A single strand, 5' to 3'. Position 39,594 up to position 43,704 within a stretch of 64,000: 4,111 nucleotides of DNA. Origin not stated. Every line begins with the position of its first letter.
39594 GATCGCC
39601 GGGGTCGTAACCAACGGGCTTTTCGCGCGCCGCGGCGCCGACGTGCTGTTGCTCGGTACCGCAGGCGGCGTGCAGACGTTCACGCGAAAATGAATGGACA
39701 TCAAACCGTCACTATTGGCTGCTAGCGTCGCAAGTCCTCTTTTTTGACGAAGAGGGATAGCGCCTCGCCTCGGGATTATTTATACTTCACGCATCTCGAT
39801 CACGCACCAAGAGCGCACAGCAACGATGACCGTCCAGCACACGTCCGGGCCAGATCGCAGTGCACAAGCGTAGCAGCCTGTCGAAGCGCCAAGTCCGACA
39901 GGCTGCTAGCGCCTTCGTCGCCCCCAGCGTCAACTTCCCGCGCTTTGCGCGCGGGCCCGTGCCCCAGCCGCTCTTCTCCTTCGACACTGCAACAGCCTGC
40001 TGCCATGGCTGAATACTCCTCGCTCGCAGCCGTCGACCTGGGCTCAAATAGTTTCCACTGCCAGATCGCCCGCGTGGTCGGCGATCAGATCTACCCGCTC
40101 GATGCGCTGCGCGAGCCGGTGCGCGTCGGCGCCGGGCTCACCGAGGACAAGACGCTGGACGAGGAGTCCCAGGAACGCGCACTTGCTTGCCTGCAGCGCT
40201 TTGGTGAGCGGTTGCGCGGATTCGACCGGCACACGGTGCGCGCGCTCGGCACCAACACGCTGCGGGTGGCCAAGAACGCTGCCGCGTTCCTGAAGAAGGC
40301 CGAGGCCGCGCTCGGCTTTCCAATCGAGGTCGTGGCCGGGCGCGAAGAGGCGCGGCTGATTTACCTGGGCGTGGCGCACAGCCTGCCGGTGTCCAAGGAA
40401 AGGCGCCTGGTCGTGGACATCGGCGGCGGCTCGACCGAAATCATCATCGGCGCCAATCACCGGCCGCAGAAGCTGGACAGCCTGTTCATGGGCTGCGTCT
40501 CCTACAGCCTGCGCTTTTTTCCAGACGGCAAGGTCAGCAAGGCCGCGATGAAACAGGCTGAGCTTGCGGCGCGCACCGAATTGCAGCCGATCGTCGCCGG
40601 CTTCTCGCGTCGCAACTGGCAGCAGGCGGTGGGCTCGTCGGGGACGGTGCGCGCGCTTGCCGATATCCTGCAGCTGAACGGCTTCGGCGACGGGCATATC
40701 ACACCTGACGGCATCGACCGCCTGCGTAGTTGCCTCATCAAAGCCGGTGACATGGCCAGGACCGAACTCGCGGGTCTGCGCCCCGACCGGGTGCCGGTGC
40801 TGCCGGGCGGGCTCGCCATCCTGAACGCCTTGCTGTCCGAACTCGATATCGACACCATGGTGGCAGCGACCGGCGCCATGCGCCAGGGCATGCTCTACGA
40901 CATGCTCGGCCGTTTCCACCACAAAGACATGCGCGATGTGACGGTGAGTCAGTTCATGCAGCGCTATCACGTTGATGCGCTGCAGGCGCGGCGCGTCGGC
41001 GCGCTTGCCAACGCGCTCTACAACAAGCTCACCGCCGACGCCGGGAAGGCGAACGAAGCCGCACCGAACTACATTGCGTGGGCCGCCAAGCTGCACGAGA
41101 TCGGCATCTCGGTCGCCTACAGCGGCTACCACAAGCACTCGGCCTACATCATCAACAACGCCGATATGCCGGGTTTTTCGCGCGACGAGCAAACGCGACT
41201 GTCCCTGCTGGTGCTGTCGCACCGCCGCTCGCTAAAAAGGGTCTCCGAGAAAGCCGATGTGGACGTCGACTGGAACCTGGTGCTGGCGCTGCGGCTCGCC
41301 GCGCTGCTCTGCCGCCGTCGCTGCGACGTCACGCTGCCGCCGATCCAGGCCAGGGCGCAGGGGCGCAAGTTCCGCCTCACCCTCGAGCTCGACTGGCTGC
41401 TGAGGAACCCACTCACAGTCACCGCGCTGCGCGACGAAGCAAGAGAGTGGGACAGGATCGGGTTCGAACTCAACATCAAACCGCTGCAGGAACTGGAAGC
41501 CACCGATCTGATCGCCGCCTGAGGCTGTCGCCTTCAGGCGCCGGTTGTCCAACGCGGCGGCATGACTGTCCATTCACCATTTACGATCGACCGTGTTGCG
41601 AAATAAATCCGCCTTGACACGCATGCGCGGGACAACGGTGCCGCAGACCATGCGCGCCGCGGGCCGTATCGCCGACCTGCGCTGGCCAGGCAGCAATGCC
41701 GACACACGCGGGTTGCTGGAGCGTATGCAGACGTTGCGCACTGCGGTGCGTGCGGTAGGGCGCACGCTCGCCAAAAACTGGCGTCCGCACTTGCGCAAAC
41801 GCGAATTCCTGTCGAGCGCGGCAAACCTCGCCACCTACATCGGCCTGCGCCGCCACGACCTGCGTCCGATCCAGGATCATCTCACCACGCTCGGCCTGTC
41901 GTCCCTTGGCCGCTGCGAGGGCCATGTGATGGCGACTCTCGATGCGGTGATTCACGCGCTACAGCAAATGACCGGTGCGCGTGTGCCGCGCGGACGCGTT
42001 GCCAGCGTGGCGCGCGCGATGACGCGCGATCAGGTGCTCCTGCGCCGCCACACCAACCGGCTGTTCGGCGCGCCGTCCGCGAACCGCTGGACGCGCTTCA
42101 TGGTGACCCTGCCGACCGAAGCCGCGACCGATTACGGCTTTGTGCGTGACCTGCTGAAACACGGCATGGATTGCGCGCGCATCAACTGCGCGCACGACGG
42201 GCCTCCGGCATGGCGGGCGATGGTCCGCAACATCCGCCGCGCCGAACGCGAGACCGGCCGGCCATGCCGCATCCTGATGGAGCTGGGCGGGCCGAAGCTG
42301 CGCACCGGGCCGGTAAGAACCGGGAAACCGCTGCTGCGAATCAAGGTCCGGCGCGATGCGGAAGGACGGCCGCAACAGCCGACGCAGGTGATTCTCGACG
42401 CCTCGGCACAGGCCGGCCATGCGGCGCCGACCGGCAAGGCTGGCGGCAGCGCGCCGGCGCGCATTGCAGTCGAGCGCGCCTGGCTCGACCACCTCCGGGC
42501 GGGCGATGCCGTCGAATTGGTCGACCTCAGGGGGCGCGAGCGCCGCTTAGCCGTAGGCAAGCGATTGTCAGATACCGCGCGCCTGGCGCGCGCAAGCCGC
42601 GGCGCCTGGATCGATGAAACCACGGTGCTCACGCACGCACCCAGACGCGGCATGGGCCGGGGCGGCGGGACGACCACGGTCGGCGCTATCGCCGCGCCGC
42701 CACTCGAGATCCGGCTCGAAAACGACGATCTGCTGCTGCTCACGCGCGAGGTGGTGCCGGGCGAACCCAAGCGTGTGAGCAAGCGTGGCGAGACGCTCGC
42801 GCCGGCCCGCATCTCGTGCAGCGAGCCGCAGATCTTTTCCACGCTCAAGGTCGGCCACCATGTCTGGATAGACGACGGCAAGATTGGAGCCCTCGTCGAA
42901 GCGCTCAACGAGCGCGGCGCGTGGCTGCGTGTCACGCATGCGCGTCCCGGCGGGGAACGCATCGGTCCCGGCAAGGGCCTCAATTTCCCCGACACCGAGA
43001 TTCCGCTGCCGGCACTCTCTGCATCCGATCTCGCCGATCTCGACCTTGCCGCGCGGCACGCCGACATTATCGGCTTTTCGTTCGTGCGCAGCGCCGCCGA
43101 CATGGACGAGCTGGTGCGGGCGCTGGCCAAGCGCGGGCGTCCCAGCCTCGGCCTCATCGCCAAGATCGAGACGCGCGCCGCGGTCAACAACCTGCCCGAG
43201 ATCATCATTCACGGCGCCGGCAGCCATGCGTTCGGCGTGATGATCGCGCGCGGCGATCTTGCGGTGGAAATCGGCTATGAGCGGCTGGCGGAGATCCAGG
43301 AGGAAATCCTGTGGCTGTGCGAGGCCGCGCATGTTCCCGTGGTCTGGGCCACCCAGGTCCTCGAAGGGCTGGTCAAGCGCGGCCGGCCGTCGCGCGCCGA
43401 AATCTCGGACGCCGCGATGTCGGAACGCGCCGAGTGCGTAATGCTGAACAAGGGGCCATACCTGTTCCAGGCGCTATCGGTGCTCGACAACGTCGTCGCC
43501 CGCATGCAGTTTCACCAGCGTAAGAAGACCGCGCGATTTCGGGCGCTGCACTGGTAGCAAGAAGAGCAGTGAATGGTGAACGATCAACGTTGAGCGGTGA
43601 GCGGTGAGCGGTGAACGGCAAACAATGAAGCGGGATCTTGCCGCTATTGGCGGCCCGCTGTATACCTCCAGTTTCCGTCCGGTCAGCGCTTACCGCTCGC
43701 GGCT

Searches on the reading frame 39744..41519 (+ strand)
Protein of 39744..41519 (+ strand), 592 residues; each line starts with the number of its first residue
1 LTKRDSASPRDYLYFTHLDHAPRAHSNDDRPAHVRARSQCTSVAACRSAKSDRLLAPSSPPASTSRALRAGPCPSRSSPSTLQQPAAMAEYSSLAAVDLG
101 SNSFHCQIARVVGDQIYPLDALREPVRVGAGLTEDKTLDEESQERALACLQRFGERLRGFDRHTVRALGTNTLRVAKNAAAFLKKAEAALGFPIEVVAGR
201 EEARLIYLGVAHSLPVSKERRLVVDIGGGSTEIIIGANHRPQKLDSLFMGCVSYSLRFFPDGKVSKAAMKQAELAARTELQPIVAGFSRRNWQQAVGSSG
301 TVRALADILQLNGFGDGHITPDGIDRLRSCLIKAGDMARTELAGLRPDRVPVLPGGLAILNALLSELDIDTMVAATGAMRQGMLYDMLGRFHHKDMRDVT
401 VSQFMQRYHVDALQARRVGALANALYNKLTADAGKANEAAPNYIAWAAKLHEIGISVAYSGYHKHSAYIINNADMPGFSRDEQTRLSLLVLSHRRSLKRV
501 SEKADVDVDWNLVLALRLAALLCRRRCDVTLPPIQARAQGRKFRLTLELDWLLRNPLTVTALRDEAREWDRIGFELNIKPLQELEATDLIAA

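Call 46: search_protein_families(library=pfam, proteins=[window:39744-41519:+], max_evalue=0.00001)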
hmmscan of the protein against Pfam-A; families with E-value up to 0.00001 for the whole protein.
window:39744-41519:+ (592 aa): 2 families
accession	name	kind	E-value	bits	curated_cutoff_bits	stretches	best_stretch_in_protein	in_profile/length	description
PF02541.22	Ppx-GppA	-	6e-69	233.1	27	1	108-390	2-284/285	Ppx/GppA phosphatase family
PF21447.3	Ppx-GppA_III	-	4.9e-41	140.9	27.3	1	397-565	2-176/177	Ppx/GppA phosphatase, domain III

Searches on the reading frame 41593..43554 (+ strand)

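Call 46: search_protein_families(library=pfam, proteins=[window:41593-43554:+], max_evalue=0.00001)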
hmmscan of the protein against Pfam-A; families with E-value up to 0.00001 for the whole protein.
window:41593-43554:+ (654 aa): 1 family
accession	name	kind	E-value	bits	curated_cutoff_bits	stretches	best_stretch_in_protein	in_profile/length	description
PF00224.27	PK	-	3.1e-50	171.6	30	2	405-619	107-315/328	Pyruvate kinase, barrel domain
